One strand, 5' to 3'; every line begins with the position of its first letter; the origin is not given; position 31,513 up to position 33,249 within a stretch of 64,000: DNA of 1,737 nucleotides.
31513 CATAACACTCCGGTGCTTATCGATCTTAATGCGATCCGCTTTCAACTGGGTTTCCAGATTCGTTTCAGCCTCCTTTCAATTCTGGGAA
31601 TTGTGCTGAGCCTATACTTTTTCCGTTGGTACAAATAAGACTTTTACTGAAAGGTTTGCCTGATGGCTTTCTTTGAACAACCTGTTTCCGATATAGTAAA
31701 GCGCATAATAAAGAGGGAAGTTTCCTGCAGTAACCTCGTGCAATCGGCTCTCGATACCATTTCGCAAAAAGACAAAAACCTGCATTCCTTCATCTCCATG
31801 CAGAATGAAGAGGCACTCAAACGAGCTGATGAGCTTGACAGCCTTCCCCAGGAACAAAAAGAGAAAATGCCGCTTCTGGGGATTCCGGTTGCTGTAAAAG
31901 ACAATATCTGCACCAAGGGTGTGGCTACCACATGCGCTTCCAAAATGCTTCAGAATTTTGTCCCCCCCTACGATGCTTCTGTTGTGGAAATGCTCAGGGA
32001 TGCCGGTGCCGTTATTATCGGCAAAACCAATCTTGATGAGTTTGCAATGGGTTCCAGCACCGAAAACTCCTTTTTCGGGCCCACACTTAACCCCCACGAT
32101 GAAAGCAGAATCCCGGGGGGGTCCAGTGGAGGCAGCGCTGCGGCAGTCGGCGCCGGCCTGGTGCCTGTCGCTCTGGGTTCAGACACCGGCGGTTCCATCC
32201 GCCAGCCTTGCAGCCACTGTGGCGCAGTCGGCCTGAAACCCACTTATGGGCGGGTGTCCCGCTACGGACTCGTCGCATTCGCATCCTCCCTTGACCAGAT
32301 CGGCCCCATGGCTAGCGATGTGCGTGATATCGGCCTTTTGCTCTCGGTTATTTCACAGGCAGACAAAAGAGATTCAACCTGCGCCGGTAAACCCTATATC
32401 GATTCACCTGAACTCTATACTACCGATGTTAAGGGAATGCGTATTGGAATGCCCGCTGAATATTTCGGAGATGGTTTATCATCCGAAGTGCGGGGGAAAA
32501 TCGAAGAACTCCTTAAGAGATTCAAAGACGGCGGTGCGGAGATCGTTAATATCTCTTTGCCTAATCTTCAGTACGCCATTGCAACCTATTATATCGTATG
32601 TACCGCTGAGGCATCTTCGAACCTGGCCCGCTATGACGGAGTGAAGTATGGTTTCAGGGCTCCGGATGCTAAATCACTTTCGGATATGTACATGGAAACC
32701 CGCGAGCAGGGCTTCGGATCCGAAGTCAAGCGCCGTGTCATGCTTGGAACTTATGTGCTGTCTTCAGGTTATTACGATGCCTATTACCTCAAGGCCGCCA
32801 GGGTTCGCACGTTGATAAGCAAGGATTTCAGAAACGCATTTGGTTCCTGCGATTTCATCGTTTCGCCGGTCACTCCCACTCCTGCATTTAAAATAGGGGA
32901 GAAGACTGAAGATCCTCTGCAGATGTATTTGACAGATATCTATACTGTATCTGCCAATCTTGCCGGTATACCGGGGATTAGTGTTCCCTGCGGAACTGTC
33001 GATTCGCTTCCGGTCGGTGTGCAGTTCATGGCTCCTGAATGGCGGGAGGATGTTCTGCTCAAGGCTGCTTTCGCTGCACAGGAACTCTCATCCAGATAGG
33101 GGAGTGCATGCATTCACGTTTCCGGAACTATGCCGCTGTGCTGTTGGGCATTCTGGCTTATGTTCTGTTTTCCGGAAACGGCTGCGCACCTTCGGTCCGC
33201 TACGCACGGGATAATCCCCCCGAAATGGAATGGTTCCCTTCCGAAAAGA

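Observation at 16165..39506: Family of ~90-nt conserved intergenic elements (core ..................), seven copies in 23 kb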

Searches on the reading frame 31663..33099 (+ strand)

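Call 11: search_protein_families(library=pfam, proteins=[window:31663-33099:+])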
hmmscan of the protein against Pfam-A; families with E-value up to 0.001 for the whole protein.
window:31663-33099:+ (478 aa): 1 family
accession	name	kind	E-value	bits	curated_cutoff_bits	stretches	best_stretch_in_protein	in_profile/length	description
PF01425.27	Amidase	-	2.1e-158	528.5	27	1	25-466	2-445/445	Amidase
